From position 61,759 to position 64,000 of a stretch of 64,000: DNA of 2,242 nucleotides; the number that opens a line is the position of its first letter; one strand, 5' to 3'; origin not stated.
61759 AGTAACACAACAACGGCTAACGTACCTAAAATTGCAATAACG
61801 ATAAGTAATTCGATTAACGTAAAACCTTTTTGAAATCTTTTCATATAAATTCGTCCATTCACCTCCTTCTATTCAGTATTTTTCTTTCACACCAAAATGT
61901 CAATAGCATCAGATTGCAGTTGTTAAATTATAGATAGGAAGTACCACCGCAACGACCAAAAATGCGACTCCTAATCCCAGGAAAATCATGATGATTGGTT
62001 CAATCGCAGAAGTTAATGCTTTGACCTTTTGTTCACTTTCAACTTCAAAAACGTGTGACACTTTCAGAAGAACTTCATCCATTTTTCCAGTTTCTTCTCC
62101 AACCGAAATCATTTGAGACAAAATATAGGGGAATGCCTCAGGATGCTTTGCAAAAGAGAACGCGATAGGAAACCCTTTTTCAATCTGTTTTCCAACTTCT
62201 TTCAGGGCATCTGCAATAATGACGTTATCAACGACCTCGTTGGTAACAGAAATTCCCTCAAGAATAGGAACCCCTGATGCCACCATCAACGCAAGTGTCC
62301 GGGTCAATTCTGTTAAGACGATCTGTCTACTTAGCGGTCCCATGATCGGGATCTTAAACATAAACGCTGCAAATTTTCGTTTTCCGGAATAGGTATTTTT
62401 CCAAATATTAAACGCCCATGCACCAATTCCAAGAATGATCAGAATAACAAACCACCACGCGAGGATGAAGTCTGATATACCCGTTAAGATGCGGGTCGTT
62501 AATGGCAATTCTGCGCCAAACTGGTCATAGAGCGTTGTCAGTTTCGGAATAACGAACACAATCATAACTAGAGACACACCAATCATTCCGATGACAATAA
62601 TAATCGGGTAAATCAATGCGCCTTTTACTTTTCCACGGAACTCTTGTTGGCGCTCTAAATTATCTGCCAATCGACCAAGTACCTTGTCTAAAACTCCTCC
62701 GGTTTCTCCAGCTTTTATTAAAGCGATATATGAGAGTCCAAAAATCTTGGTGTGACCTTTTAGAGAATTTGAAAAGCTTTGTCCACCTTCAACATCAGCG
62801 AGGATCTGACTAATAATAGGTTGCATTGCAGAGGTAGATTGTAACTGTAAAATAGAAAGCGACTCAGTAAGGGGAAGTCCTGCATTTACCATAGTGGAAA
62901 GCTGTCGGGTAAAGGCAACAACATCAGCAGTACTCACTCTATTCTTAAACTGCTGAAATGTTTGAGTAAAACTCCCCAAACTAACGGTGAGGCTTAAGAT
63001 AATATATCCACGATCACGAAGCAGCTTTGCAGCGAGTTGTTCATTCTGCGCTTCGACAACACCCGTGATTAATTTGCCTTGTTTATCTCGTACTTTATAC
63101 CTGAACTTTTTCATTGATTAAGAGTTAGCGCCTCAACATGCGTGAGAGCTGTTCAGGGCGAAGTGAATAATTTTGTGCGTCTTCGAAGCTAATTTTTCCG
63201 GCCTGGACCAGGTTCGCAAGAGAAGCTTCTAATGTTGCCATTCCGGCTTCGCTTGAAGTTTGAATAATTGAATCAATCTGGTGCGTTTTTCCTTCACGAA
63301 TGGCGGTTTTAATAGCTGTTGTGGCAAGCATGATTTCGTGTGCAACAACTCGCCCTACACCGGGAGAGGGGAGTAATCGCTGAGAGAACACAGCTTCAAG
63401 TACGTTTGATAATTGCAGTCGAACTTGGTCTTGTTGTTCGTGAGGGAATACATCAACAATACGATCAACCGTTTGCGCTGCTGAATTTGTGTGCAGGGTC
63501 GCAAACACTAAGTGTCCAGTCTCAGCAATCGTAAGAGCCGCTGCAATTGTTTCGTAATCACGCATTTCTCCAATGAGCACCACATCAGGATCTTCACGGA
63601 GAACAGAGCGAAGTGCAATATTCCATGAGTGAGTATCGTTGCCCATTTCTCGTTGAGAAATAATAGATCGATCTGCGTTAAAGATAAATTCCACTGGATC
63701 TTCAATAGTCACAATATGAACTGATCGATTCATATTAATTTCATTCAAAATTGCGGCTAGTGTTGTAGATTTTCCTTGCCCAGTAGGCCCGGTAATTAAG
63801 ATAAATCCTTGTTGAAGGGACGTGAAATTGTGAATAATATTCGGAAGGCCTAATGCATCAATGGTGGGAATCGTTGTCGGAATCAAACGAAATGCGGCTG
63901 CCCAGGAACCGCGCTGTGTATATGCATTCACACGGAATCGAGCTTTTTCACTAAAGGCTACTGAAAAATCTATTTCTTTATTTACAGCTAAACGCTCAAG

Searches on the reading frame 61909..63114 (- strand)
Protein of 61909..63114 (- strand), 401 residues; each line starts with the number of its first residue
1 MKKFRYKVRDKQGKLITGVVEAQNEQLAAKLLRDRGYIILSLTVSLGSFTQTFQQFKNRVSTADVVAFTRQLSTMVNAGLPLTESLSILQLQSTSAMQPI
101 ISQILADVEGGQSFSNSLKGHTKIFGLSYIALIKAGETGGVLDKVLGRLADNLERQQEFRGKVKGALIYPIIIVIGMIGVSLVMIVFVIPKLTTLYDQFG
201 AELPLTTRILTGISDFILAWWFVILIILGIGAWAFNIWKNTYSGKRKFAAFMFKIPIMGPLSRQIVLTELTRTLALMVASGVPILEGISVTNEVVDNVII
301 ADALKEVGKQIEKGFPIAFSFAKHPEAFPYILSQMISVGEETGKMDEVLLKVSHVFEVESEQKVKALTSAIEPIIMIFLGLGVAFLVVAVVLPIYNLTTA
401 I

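Call 55: find_encoding_contigs(protein=window:61909-63114:-, flank=10000, max_places=3)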
Protein window:61909-63114:- (401 aa): 13 contigs read that carry it; 3 places shown.
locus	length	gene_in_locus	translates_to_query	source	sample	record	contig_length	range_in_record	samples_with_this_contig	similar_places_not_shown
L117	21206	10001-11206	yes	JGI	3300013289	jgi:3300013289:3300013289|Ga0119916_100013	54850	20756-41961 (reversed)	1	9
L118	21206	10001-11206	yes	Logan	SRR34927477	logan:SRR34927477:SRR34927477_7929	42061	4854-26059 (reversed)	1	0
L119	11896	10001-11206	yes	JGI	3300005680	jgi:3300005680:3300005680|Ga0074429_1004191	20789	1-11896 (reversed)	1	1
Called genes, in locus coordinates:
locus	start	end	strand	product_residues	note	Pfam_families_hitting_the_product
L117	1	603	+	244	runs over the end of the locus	PF09992:NAGPA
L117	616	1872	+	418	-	PF00675:Peptidase_M16, PF05193:Peptidase_M16_C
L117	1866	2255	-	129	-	PF01035:DNA_binding_1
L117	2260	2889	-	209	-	PF00753:Lactamase_B, PF12706:Lactamase_B_2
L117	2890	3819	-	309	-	PF01368:DHH, PF02833:DHHA2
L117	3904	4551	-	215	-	-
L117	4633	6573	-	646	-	PF02518:HATPase_c, PF00204:DNA_gyraseB, PF01751:Toprim, PF00986:DNA_gyraseB_C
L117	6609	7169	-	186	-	PF13177:DNA_pol3_delta2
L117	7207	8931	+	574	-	PF05157:MshEN, PF00437:T2SSE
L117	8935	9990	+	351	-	PF00437:T2SSE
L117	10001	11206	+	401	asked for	PF28597:T2SSF_N, PF00482:T2SSF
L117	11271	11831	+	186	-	PF07963:N_methyl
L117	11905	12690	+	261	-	PF06750:A24_N_bact, PF01478:Peptidase_A24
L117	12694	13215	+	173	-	-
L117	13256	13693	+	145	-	-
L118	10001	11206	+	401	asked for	PF28597:T2SSF_N, PF00482:T2SSF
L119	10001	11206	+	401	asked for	PF28597:T2SSF_N, PF00482:T2SSF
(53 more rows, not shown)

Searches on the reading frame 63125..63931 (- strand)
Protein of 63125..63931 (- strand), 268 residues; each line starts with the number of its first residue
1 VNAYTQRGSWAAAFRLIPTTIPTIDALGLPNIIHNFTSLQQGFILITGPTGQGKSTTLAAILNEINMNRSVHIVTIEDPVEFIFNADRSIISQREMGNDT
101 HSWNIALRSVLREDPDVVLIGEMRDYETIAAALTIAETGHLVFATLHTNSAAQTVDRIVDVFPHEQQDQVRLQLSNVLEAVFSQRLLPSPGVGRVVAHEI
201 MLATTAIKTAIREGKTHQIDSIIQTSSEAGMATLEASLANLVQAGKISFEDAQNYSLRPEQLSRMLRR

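Call 22: find_encoding_contigs(protein=window:63125-63931:-, flank=10000, max_places=4)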
Protein window:63125-63931:- (268 aa): no gene with exactly this product is on record in the collection.
